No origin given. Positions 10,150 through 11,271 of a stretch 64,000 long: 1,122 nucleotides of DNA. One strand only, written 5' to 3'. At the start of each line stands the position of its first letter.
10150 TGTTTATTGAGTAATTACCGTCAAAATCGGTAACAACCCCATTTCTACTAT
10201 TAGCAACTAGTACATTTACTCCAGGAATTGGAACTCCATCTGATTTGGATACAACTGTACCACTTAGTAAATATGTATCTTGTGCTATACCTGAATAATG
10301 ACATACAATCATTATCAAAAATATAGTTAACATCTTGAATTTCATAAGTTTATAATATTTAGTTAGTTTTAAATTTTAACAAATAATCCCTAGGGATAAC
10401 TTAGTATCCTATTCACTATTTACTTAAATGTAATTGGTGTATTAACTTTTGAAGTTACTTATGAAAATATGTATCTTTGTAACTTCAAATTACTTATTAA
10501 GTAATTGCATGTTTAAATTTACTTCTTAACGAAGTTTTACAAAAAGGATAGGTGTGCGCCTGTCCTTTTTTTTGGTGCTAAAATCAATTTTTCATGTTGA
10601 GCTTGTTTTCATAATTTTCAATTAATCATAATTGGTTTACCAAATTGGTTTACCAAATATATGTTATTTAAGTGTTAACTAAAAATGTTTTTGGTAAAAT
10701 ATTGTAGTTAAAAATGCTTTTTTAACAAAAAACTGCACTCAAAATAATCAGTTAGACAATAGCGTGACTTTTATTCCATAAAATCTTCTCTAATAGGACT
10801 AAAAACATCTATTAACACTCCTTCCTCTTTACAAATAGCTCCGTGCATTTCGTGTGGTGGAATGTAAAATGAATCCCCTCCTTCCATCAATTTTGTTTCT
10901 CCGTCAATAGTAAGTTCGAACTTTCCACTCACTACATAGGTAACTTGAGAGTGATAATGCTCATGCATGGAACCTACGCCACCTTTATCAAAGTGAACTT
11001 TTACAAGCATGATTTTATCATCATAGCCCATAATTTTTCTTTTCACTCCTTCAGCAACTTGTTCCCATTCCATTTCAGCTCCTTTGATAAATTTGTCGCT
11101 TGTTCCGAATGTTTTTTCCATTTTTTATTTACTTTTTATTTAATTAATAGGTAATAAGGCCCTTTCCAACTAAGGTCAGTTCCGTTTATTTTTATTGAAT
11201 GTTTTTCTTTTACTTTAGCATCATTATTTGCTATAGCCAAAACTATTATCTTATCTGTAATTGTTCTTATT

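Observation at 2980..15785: Candidate GntR/FadR operator motif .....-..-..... present at three promoter regions of the alginate PUL.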

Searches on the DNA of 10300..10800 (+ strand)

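Call 21: search_rna_families(source=window, start=10300, end=10800, threshold=evalue, max_evalue=10)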
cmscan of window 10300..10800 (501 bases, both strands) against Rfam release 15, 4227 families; matches with E-value up to 10: 5.
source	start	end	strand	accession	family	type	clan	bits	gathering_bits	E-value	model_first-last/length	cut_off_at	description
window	10463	10581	+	RF00121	MicC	Gene; sRNA;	-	22.7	90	0.5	1-123/123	no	MicC RNA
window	10615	10683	-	RF02554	ppoRNA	Gene; rRNA;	-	19.3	99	0.69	1-98/98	no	mt-5S-like P. polycephalum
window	10584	10635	-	RF00570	SNORD64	Gene; snRNA; snoRNA; CD-box;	CL00069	16.3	40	3.7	1-67/67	no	Small Nucleolar RNA SNORD64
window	10677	10772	+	RF01264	snR83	Gene; snRNA; snoRNA; HACA-box;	CL00023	15.4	75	0.36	1-308/308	no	Small nucleolar RNA snR83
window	10479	10580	-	RF01420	snoR113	Gene; snRNA; snoRNA; CD-box;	-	13.4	47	6.2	1-103/103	no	Small nucleolar RNA snoR113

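Call 40: build_rna_model(alignment_id=A1, structure=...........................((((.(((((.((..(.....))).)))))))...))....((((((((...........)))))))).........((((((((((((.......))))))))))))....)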
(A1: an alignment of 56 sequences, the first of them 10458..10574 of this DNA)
Model R1 built from alignment A1 (56 sequences, 139 columns); structure: as given.
model positions 119; base pairs 31; branch points 2; effective number of sequences 2.7; information 0.59 bits per position. Calibrated on 0.2 Mb of random sequence (short: E-values are rough).
structure used (alignment columns):
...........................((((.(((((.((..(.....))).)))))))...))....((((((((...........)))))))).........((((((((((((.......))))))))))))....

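Call 42: search_with_rna_model(model_id=R1, sources=[window, L001, L002, L003, L004, L005, L006, L007, L008, L009, L010, L011, L012, L013, L014, L015, L016, L017, L018, L019, L020, L021, L022, L023, L024, L025, L026, L027, L028, L029, L030, L031, L032, L033, L034, L035, L036, L037, L038, L039, L040, L041, L042, L043, L044, L045, L046, L047, L048, L049, L050, L051, L052, L053, L054, L055, L056, L057, L058, L059, L060, L061, L062, L063, L064, L065, L066, L067, L068, L069, L070, L071, L072, L073, L074, L075, L076, L077, L078, L079], max_evalue=1, make_alignment=true)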
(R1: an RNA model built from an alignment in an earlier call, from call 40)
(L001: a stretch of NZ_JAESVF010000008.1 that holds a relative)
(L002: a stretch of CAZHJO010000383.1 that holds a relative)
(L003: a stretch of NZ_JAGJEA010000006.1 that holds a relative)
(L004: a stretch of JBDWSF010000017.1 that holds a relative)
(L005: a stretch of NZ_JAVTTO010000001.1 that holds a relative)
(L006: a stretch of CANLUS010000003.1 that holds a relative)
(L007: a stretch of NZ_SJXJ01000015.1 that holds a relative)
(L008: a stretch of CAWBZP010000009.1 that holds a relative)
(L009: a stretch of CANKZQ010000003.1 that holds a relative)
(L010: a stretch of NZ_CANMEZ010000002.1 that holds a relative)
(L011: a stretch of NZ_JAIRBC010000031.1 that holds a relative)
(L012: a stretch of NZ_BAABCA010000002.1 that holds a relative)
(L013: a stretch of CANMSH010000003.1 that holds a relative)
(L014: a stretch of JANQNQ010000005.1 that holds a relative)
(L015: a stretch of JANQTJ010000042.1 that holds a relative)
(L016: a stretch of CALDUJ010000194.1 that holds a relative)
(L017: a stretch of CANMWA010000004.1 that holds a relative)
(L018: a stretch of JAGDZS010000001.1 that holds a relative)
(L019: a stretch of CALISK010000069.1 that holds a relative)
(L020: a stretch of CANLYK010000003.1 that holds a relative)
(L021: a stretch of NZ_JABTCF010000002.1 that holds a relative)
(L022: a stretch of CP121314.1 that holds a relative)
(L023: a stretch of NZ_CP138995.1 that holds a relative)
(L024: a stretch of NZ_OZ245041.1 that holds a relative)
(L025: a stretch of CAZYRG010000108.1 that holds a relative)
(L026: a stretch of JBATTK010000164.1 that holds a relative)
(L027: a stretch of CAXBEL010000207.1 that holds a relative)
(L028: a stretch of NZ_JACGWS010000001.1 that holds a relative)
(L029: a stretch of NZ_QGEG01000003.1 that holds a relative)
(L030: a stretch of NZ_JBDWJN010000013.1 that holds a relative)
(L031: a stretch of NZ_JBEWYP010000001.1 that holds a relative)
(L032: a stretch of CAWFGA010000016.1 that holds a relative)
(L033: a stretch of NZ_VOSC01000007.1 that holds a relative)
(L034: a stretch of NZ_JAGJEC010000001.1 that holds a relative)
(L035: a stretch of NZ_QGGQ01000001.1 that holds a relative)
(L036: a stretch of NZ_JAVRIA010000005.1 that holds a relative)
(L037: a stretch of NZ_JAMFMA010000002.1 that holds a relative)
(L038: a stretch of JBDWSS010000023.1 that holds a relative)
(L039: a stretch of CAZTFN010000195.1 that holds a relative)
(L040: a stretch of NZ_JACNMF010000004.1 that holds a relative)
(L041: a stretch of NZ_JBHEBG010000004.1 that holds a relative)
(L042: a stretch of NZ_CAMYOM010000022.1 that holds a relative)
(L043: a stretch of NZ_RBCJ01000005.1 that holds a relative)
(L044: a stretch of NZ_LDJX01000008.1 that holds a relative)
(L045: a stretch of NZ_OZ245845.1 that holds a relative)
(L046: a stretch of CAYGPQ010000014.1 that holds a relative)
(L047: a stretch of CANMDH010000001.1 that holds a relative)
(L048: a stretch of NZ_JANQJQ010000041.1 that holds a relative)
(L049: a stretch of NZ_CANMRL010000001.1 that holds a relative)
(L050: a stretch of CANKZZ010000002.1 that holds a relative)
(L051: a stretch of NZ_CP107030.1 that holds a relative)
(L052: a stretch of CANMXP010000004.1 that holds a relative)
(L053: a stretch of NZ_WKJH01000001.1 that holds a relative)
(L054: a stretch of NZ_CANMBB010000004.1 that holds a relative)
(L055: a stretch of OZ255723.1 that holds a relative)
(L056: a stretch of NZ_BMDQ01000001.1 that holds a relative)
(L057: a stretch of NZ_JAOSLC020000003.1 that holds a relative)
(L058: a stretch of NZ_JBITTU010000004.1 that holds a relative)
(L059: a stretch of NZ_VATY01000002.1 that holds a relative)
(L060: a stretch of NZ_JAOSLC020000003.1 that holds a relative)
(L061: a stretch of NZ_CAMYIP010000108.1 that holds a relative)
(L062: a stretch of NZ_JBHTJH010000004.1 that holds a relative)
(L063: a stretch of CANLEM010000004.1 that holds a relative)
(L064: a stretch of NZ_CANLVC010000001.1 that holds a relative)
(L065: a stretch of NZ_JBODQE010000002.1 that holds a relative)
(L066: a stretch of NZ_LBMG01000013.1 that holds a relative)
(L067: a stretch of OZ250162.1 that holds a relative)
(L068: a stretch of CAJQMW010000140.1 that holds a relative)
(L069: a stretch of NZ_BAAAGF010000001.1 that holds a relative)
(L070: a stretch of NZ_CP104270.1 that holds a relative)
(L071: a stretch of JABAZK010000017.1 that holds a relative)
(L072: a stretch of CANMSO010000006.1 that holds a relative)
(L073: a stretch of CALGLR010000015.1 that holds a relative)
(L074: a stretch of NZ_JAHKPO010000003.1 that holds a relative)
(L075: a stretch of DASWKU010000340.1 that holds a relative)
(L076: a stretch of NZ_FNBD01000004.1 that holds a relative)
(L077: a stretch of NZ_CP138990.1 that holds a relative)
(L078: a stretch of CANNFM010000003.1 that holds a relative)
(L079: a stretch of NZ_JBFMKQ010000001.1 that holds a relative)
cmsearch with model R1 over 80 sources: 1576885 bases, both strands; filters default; matches with E-value up to 1: 120.
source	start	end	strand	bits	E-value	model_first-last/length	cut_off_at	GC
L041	4922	5042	-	114.1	6.3e-21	1-119/119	no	0.32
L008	5052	5174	-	111.8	2e-20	1-119/119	no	0.32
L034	4809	4927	-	109.6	5.9e-20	1-119/119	no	0.34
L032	5051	5172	-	109.5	6.3e-20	1-119/119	no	0.32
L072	3035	3152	-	109.1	7.5e-20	1-119/119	no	0.33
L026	5017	5137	-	108.7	9.2e-20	1-119/119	no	0.31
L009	2141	2260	-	108.6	9.6e-20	1-119/119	no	0.3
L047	3034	3150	-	108.1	1.3e-19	1-119/119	no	0.33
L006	2128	2249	-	107.7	1.6e-19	1-119/119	no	0.3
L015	370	491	-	105.7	4.2e-19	1-119/119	no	0.29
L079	1884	2001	-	105.5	4.5e-19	1-119/119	no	0.31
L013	2139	2259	-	105.3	5.1e-19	1-119/119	no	0.28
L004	1050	1174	-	104.2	8.6e-19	1-119/119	no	0.27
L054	4981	5100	-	103.4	1.3e-18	1-119/119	no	0.31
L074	4921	5041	-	102.9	1.6e-18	1-119/119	no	0.31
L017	3117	3234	-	102.5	2.1e-18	1-119/119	no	0.33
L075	2553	2666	-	102.5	2.1e-18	1-119/119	no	0.34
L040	1106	1229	-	102.5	2.1e-18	1-119/119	no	0.3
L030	699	811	-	102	2.6e-18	1-119/119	no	0.33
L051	4634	4746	-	101.4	3.6e-18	1-119/119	no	0.32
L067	5003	5124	-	101.3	3.7e-18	1-119/119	no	0.34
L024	3361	3474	-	100.8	4.7e-18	1-119/119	no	0.31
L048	229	349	-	100.4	5.9e-18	1-119/119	no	0.33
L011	3051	3174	-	100.1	6.6e-18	1-119/119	no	0.33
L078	1944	2060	-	100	7.2e-18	1-119/119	no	0.33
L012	1028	1151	-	99.3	1e-17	1-119/119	no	0.28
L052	1996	2117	-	98.7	1.3e-17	1-119/119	no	0.26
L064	2024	2138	-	97.9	2.1e-17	1-119/119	no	0.33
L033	621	736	-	97.7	2.2e-17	1-119/119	no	0.3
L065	1070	1184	-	97.3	2.7e-17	1-119/119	no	0.34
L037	5033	5147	-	96.7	3.7e-17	1-119/119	no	0.3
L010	3189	3301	-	96.5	4e-17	1-119/119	no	0.32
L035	3016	3136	-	96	5.1e-17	1-119/119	no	0.33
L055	3213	3323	-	95.8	5.7e-17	1-119/119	no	0.32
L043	5025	5138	-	95.3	7.5e-17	1-119/119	no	0.34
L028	3186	3298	-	94.6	1e-16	1-119/119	no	0.29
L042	4988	5109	-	93.7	1.6e-16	1-119/119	no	0.31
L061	4988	5109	-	93.7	1.6e-16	1-119/119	no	0.31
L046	3235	3347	-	93.1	2.3e-16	1-119/119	no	0.32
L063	3184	3297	-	93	2.4e-16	1-119/119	no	0.32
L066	3196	3308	-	92.7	2.7e-16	1-119/119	no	0.31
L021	4888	5007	-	92.6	2.9e-16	1-119/119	no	0.32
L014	3165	3275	-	92.5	3e-16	1-119/119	no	0.32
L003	3218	3335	-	91.9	4.1e-16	1-119/119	no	0.31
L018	3222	3333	-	91.6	4.7e-16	1-119/119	no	0.31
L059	5059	5169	-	91.5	5e-16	1-119/119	no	0.32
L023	1011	1127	-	89.5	1.4e-15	1-119/119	no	0.3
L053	3073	3193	-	88.4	2.4e-15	1-119/119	no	0.33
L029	1000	1117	-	88.4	2.4e-15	1-119/119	no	0.3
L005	3237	3348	-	87.5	3.7e-15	1-119/119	no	0.3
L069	3330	3439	-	86.1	7.2e-15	1-119/119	no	0.3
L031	2168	2288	-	74.7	2.1e-12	1-119/119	no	0.31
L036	3206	3317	-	73.7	3.5e-12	1-119/119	no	0.28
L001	3204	3320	-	69.4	3.1e-11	1-119/119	no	0.25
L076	1946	2066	-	69.1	3.5e-11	1-119/119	no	0.27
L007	4075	4184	-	68.7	4.3e-11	1-119/119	no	0.34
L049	2058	2169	-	66.2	1.5e-10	1-119/119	no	0.28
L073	3029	3139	-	64.6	3.4e-10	1-119/119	no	0.32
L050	2088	2198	-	61.6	1.5e-09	1-119/119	no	0.28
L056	1216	1315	-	46.4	2.9e-06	1-119/119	no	0.24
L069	3269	3367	+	41.8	2.9e-05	1-119/119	no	0.27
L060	6226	6341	-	41.6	3.3e-05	1-119/119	no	0.25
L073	2972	3066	+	41.3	3.9e-05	1-119/119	no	0.29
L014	3116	3202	+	40.1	6.8e-05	1-119/119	no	0.3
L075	2493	2590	+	39.5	9.2e-05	1-119/119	no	0.24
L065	988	1107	+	39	0.00012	1-119/119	no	0.32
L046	3187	3272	+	38.7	0.00014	1-119/119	no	0.31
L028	3136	3223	+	37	0.00032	1-119/119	no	0.3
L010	3113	3226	+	35.4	0.00073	1-119/119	no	0.3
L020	1726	1831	-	35.2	0.00079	1-119/119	no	0.25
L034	10715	10808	-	34.9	0.00092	1-119/119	no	0.29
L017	3054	3154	+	34.8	0.00096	1-119/119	no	0.31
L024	3313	3398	+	34.5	0.0012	1-119/119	no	0.34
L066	3146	3233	+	34.4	0.0012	1-119/119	no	0.34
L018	3159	3259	+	34.1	0.0014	1-119/119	no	0.3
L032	4994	5088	+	33.8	0.0016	1-119/119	no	0.27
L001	3164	3241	+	33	0.0024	1-119/119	no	0.28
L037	4949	5070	+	32.7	0.0028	1-119/119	no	0.31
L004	1003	1087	+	32.6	0.0029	1-119/119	no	0.24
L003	3167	3255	+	32.4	0.0033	1-119/119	no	0.26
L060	6200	6263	+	32.3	0.0034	1-119/119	no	0.22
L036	3158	3243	+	32.3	0.0034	1-119/119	no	0.33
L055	3165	3250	+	31.3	0.0057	1-119/119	no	0.26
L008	5027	5089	+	30.8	0.0071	1-119/119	no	0.37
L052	1928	2033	+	30.6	0.0081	1-119/119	no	0.26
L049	2009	2094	+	30.3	0.0092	1-119/119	no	0.27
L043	4961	5062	+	30.2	0.0099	1-119/119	no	0.31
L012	913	1065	+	29.8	0.012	1-119/119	no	0.27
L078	1881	1981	+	29.7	0.013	1-119/119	no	0.31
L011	2939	3088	+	29.1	0.017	1-119/119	no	0.29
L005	3160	3274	+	29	0.018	1-119/119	no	0.32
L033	573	658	+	28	0.029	1-119/119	no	0.27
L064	1970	2061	+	27.8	0.032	1-119/119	no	0.28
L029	916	1037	+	26.9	0.049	1-119/119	no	0.31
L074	4805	4958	+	26.7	0.055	1-119/119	no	0.31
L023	927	1048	+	26.6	0.059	1-119/119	no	0.3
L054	4924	5018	+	26.6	0.06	1-119/119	no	0.26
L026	4902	5054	+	26.6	0.06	1-119/119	no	0.33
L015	321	407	+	26.5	0.062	1-119/119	no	0.28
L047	2974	3071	+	26.1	0.074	1-119/119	no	0.28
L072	2976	3072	+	25.8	0.087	1-119/119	no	0.29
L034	4762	4846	+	25.4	0.1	1-119/119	no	0.29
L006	2072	2165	+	25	0.13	1-119/119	no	0.33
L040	994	1143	+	24.8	0.14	1-119/119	no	0.3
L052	10727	10828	-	24.8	0.15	1-119/119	no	0.29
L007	3980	4112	+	24.7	0.15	1-119/119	no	0.28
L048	175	266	+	24.4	0.18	1-119/119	no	0.32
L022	1024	1143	-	23.7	0.25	1-119/119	no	0.24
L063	3187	3217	+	23.5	0.27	85-115/119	no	0.35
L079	1847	1921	+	23.3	0.31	1-119/119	no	0.31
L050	2038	2125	+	23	0.36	1-119/119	no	0.22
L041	4923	4955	+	22.8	0.4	83-115/119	no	0.45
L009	2147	2172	+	22.6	0.43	88-113/119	no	0.46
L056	1170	1253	+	22.1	0.55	1-119/119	no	0.24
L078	15756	15839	-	21.9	0.6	1-119/119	no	0.26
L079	14959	15042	-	21.5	0.74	1-119/119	no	0.24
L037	16790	16857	+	21.4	0.78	1-119/119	no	0.28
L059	5064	5091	+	21.1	0.92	87-114/119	no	0.46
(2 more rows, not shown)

Alignment A2: 120 matches aligned to the model, 211 columns, each read 5' to 3' on its own strand. Consensus structure (alignment columns), stored with it:
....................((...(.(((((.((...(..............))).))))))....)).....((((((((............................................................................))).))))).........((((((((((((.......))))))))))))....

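Call 44: search_with_rna_model(model_id=R1, sources=[window, L001, L003, L004, L005, L006, L007, L008, L009, L010, L011, L012, L013, L014, L015, L017, L018, L021, L023, L024, L026, L028, L029, L030, L031, L032, L033, L034, L035, L036, L037, L040, L041, L042, L043, L046, L047, L048, L049, L050, L051, L052, L053, L054, L055, L059, L063, L064, L065, L066, L067, L069, L072, L073, L074, L075, L076, L078, L079], max_evalue=1e-8, make_alignment=true)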
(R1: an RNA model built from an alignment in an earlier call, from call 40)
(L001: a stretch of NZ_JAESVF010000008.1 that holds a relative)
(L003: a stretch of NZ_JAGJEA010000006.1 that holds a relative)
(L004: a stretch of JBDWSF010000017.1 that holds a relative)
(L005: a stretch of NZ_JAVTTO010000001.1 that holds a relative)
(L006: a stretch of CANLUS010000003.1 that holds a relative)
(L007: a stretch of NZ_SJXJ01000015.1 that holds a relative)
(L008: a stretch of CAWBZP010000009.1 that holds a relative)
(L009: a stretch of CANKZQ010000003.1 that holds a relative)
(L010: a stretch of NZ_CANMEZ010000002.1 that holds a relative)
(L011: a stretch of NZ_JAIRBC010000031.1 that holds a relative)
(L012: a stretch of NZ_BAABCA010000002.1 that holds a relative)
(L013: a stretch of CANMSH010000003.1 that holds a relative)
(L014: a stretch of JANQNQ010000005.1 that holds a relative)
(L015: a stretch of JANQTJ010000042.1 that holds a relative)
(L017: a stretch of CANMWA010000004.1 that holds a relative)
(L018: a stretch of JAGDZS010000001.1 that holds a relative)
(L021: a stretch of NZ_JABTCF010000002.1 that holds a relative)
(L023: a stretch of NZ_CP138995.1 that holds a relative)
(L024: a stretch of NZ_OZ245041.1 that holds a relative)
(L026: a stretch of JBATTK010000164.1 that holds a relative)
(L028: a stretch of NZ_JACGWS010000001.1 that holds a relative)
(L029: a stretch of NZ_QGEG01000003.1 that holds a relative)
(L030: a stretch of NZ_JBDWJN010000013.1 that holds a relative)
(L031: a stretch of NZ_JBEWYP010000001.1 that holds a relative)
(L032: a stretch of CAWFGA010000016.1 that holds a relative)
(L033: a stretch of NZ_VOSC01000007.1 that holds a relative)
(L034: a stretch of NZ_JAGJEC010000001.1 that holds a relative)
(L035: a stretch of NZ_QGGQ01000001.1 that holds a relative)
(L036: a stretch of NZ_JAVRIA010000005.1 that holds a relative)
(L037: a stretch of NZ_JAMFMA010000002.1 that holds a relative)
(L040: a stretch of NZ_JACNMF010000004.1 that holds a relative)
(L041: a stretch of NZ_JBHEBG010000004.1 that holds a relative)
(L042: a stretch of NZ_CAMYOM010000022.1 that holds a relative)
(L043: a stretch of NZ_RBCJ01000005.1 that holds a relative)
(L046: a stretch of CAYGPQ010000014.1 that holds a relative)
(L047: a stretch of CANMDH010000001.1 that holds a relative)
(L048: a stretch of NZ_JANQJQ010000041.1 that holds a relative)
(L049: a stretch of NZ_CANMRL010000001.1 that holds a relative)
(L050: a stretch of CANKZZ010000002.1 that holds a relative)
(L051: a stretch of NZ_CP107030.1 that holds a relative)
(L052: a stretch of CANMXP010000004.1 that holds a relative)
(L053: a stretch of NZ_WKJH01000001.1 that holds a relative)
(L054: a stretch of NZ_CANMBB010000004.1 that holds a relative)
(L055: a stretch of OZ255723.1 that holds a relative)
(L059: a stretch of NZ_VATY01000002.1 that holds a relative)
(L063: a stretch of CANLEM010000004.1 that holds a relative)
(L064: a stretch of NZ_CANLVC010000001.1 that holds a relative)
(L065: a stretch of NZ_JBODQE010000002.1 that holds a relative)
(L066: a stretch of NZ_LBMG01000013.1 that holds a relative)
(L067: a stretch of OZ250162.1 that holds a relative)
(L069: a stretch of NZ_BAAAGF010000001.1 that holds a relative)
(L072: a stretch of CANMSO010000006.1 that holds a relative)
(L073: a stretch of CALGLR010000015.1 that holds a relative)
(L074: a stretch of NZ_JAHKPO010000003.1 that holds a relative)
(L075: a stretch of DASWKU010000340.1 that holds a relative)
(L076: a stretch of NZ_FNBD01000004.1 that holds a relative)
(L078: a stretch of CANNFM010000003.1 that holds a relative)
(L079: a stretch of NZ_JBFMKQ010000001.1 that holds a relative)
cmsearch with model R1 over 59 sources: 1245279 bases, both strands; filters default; matches with E-value up to 1e-8: 59.
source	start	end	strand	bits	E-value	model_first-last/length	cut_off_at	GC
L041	4922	5042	-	114.1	5e-21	1-119/119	no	0.32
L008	5052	5174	-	111.8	1.5e-20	1-119/119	no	0.32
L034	4809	4927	-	109.6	4.6e-20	1-119/119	no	0.34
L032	5051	5172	-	109.5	5e-20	1-119/119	no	0.32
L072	3035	3152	-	109.1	5.9e-20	1-119/119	no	0.33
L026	5017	5137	-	108.7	7.3e-20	1-119/119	no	0.31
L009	2141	2260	-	108.6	7.6e-20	1-119/119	no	0.3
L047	3034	3150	-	108.1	1e-19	1-119/119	no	0.33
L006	2128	2249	-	107.7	1.2e-19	1-119/119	no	0.3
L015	370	491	-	105.7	3.3e-19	1-119/119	no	0.29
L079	1884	2001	-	105.5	3.5e-19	1-119/119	no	0.31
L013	2139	2259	-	105.3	4e-19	1-119/119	no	0.28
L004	1050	1174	-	104.2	6.8e-19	1-119/119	no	0.27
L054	4981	5100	-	103.4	1e-18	1-119/119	no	0.31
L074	4921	5041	-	102.9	1.3e-18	1-119/119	no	0.31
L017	3117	3234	-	102.5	1.6e-18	1-119/119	no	0.33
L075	2553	2666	-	102.5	1.6e-18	1-119/119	no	0.34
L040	1106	1229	-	102.5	1.6e-18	1-119/119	no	0.3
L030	699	811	-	102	2e-18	1-119/119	no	0.33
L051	4634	4746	-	101.4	2.8e-18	1-119/119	no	0.32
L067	5003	5124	-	101.3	2.9e-18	1-119/119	no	0.34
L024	3361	3474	-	100.8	3.7e-18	1-119/119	no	0.31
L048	229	349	-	100.4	4.7e-18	1-119/119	no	0.33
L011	3051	3174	-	100.1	5.2e-18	1-119/119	no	0.33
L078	1944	2060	-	100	5.7e-18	1-119/119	no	0.33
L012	1028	1151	-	99.3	7.9e-18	1-119/119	no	0.28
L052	1996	2117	-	98.7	1e-17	1-119/119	no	0.26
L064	2024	2138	-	97.9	1.6e-17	1-119/119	no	0.33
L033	621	736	-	97.7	1.7e-17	1-119/119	no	0.3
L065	1070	1184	-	97.3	2.1e-17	1-119/119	no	0.34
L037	5033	5147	-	96.7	2.9e-17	1-119/119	no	0.3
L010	3189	3301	-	96.5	3.1e-17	1-119/119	no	0.32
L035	3016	3136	-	96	4e-17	1-119/119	no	0.33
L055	3213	3323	-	95.8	4.5e-17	1-119/119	no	0.32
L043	5025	5138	-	95.3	5.9e-17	1-119/119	no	0.34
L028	3186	3298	-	94.6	8.3e-17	1-119/119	no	0.29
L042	4988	5109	-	93.7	1.3e-16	1-119/119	no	0.31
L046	3235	3347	-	93.1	1.8e-16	1-119/119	no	0.32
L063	3184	3297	-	93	1.9e-16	1-119/119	no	0.32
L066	3196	3308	-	92.7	2.2e-16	1-119/119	no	0.31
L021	4888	5007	-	92.6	2.3e-16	1-119/119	no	0.32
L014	3165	3275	-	92.5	2.4e-16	1-119/119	no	0.32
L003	3218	3335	-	91.9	3.3e-16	1-119/119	no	0.31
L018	3222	3333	-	91.6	3.7e-16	1-119/119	no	0.31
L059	5059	5169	-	91.5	3.9e-16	1-119/119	no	0.32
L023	1011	1127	-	89.5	1.1e-15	1-119/119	no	0.3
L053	3073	3193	-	88.4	1.9e-15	1-119/119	no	0.33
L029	1000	1117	-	88.4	1.9e-15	1-119/119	no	0.3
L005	3237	3348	-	87.5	2.9e-15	1-119/119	no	0.3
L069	3330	3439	-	86.1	5.7e-15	1-119/119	no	0.3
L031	2168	2288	-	74.7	1.7e-12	1-119/119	no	0.31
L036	3206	3317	-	73.7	2.8e-12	1-119/119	no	0.28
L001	3204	3320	-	69.4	2.5e-11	1-119/119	no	0.25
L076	1946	2066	-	69.1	2.8e-11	1-119/119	no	0.27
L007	4075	4184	-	68.7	3.4e-11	1-119/119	no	0.34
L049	2058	2169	-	66.2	1.2e-10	1-119/119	no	0.28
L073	3029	3139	-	64.6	2.7e-10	1-119/119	no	0.32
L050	2088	2198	-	61.6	1.2e-09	1-119/119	no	0.28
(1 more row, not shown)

Alignment A3: 59 matches aligned to the model, 137 columns, each read 5' to 3' on its own strand. Consensus structure (alignment columns), stored with it:
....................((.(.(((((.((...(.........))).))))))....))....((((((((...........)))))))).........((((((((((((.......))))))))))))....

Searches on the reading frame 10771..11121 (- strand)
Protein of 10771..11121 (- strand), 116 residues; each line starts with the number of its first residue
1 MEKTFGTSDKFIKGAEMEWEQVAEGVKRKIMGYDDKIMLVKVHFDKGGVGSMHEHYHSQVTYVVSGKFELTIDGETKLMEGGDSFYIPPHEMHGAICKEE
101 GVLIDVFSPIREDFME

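Call 5: search_protein_families(library=pfam, proteins=[window:10771-11121:-])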
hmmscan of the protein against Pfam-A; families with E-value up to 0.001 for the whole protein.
window:10771-11121:- (116 aa): 6 families
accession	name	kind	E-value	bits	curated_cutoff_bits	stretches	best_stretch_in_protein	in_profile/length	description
PF07883.17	Cupin_2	-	3.6e-14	52.7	27.2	1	42-104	3-67/70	Cupin domain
PF12973.13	Cupin_7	-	2.4e-09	37.4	27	1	9-106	3-99/105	ChrR Cupin-like domain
PF02311.25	AraC_binding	-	1.2e-05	25.5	21.1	1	51-94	17-60/135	AraC-like ligand binding domain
PF05899.18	Cupin_3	-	3.7e-05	23.8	23.5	1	53-90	22-59/74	EutQ-like cupin domain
PF01050.24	MannoseP_isomer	-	0.00037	21.1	23.6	1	50-94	41-86/116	Mannose-6-phosphate isomerase C-terminal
PF06339.18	Ectoine_synth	-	0.00095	19.9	27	0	18-109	20-109/127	Ectoine synthase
